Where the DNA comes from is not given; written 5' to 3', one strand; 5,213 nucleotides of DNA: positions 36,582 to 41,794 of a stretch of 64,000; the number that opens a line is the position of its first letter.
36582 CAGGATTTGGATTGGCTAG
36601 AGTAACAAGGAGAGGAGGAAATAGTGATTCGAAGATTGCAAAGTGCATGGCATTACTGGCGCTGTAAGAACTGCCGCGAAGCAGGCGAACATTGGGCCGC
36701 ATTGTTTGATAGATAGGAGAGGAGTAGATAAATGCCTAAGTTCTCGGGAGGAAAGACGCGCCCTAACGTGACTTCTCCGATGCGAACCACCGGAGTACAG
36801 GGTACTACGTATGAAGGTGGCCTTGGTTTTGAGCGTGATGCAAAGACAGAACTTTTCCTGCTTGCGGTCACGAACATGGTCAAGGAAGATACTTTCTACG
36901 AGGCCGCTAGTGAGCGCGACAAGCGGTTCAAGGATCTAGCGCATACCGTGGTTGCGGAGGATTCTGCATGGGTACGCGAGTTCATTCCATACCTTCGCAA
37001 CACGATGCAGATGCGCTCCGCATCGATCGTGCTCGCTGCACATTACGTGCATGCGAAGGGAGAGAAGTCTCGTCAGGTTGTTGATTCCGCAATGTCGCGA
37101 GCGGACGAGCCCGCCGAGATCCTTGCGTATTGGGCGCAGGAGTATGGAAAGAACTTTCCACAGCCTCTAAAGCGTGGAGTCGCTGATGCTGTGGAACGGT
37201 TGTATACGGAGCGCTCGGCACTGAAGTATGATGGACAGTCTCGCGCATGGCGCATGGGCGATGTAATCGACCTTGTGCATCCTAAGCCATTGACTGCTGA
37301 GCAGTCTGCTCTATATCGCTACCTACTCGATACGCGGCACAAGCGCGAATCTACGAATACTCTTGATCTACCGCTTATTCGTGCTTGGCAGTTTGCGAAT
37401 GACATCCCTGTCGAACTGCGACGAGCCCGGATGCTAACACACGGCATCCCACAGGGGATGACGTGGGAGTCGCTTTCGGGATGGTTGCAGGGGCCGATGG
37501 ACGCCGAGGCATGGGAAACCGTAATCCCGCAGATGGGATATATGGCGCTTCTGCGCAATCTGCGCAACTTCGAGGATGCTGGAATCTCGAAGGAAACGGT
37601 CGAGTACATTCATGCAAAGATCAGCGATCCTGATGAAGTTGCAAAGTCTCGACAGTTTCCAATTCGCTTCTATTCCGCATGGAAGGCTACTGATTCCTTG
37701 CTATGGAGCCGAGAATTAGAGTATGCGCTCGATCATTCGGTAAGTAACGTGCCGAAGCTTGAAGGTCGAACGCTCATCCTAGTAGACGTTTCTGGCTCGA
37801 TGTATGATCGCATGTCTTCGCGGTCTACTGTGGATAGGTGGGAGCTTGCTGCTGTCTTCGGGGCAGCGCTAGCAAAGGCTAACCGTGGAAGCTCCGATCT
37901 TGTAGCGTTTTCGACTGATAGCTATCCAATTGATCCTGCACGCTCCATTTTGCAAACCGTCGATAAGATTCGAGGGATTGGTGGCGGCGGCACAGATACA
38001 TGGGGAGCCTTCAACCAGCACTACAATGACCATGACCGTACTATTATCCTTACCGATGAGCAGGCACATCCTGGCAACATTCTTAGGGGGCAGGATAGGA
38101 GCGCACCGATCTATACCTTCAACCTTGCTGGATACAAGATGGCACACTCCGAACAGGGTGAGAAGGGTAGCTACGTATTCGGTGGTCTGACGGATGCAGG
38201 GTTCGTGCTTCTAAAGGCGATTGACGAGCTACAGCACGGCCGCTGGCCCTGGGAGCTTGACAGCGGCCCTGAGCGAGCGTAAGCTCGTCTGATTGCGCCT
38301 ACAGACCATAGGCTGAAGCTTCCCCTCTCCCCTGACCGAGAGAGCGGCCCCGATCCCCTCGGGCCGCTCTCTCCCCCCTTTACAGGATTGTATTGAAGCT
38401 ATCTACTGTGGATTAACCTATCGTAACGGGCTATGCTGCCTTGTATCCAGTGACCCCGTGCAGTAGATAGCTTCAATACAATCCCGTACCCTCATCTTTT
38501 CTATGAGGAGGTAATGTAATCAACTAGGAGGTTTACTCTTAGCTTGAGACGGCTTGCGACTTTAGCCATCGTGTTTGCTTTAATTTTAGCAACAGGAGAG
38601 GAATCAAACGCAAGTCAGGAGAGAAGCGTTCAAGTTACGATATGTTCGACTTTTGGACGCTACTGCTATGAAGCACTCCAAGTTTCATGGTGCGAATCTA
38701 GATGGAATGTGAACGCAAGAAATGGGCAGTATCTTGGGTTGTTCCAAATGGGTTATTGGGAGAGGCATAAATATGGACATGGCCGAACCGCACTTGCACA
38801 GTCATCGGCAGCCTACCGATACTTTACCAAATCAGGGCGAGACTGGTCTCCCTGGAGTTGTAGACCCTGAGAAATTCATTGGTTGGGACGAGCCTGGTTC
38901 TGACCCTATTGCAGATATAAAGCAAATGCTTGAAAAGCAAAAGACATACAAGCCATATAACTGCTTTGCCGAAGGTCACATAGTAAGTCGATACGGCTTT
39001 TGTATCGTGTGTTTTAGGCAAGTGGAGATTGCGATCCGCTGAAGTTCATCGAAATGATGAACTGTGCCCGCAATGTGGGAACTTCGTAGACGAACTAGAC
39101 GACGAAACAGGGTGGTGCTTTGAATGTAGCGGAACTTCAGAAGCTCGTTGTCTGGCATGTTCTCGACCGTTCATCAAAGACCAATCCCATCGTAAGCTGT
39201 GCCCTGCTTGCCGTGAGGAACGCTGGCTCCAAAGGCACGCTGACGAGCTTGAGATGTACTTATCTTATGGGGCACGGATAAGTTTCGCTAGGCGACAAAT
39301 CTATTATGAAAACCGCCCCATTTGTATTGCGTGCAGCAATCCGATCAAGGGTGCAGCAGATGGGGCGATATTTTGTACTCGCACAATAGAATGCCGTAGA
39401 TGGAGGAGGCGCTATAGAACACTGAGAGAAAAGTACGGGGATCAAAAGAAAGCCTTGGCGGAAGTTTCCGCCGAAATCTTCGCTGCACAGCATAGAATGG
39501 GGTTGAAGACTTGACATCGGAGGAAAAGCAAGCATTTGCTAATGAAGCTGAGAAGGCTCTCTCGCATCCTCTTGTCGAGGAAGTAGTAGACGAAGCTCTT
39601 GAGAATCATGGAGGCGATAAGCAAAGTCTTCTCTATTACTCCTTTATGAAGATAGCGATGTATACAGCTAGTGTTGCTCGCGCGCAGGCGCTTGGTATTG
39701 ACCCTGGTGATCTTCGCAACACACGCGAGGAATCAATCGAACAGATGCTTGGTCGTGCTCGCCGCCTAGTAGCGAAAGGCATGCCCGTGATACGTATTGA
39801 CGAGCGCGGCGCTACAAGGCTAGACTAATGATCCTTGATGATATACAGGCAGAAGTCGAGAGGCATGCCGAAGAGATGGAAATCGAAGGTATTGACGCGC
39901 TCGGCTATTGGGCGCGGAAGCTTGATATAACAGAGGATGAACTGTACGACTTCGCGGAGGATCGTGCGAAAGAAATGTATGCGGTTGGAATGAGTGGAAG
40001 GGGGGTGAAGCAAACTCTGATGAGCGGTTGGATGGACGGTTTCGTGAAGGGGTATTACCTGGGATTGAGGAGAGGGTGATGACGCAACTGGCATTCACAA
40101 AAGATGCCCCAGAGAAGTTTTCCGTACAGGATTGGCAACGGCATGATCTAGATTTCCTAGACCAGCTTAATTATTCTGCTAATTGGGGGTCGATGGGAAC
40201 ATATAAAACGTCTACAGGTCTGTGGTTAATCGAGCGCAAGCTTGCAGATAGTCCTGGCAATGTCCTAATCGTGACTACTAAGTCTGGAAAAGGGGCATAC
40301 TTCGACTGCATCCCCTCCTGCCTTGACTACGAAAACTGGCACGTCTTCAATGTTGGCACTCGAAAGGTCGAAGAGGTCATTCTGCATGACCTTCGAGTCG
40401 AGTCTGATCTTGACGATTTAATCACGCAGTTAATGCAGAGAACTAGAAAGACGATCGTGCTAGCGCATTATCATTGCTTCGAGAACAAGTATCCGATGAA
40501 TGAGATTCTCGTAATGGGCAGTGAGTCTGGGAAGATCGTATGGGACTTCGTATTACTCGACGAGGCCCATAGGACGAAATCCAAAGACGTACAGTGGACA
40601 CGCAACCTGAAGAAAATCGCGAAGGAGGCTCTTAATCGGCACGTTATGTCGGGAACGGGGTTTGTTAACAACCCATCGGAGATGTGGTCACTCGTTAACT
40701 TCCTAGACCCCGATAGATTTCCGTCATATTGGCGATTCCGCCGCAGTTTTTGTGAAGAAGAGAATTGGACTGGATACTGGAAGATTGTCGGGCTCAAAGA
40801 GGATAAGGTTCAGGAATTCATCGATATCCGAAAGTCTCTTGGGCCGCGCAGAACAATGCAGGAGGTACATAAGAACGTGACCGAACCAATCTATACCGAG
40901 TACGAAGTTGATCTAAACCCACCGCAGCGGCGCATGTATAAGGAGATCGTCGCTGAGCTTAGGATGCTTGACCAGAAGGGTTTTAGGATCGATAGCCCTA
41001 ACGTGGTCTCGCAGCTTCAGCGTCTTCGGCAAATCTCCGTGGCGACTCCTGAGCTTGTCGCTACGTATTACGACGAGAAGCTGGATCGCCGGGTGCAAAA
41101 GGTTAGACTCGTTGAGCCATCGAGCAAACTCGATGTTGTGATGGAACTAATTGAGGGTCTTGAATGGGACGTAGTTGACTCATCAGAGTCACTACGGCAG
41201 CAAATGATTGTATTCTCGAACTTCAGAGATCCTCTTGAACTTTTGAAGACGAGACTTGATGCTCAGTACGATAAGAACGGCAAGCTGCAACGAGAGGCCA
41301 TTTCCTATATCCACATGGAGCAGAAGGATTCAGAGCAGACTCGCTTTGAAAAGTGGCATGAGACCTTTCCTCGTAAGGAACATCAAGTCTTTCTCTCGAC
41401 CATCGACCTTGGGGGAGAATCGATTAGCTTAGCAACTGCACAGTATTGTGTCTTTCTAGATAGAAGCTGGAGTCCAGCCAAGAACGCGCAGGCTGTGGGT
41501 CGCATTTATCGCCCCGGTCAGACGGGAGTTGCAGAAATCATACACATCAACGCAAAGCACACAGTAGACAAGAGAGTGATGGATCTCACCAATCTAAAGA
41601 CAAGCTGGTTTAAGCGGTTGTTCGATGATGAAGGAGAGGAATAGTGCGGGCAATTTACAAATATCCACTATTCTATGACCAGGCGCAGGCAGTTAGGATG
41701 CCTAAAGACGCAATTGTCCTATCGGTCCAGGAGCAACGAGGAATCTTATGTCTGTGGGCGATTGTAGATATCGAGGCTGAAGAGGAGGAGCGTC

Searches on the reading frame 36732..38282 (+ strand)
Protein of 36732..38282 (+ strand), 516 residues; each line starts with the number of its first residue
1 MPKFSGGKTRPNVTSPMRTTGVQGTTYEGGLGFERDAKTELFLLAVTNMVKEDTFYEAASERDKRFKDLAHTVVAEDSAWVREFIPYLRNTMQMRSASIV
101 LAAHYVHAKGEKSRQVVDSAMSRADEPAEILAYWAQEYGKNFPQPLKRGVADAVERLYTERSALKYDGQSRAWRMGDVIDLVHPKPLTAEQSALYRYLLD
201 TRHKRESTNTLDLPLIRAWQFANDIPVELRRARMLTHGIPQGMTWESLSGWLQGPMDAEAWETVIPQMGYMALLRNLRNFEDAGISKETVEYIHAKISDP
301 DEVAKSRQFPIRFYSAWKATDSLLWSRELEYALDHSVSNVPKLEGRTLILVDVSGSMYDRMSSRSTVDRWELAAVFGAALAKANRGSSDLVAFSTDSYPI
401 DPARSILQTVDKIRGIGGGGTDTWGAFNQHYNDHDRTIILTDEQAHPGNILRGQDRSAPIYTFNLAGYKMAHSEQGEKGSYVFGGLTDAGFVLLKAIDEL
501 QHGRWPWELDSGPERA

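Call 42: search_protein_families(library=pfam, proteins=[window:36732-38282:+], max_evalue=0.001)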
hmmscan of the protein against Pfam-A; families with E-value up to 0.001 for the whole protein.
window:36732-38282:+ (516 aa): 2 families
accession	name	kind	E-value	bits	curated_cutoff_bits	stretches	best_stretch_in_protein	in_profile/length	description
PF05731.17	TROVE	-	3e-17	63.4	23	1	239-323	273-357/442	TROVE domain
PF25045.1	vWA_Ro60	-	0.00014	22.3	27.7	1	346-447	1-105/165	Ro60 vWA domain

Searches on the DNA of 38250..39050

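Call 114: search_rna_families(source=window, start=38250, end=39050, threshold=evalue, max_evalue=5)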
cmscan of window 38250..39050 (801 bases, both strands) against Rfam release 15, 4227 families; matches with E-value up to 5: 7.
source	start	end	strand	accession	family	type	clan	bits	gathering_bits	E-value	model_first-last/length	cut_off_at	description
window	38381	38488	-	RF00883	MIR820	Gene; miRNA;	-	24.6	196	0.099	1-191/191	no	MIR820 microRNA precursor family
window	38338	38404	-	RF02552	RcsR1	Gene; sRNA;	-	21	60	0.097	1-96/96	no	RcsR1 sRNA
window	38863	38974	+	RF01932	bxd_4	Gene; lncRNA;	-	19.3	40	0.66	1-106/106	no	Bithoraxoid conserved region 4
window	38918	39018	-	RF02775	SodB_thermometer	Cis-reg; thermoregulator;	-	16.8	98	2.8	1-119/119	no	SodB 5' UTR thermometer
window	38339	38372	+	RF02342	ar7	Gene; sRNA;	-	14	60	3.3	58-94/145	no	Alphaproteobacterial sRNA ar7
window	38473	38510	-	RF03027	RT-6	Gene; sRNA;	-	13.7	46.7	4.3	1-75/75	no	RT-6 RNA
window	38322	38337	+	RF01127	sR42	Gene; snRNA; snoRNA; CD-box;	-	12.3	38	3.3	48-63/63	no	Small nucleolar RNA sR42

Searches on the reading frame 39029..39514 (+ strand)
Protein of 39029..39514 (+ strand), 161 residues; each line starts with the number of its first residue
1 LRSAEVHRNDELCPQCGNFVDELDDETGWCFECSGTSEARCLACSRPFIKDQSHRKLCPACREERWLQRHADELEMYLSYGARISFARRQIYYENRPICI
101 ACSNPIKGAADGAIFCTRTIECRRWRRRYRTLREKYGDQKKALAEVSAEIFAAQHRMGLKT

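Call 81: search_protein_families(library=pfam, proteins=[window:39029-39514:+], max_evalue=0.001)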
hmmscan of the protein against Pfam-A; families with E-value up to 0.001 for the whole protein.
window:39029-39514:+ (161 aa): 1 family
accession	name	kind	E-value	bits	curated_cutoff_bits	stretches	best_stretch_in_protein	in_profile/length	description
PF18912.6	DZR_2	-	0.00011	22.4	27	0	40-68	9-35/56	Double zinc ribbon domain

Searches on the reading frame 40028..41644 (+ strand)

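Call 42: search_protein_families(library=pfam, proteins=[window:40028-41644:+], max_evalue=0.001)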
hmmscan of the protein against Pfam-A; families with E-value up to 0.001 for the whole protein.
window:40028-41644:+ (538 aa): 2 families
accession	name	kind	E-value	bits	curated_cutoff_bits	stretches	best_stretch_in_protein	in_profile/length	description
PF00176.29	SNF2-rel_dom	-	2e-19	70.2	24.9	1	129-335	92-283/290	SNF2-related domain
PF00271.37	Helicase_C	-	4.6e-11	43.4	23.5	1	375-497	10-110/110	Helicase conserved C-terminal domain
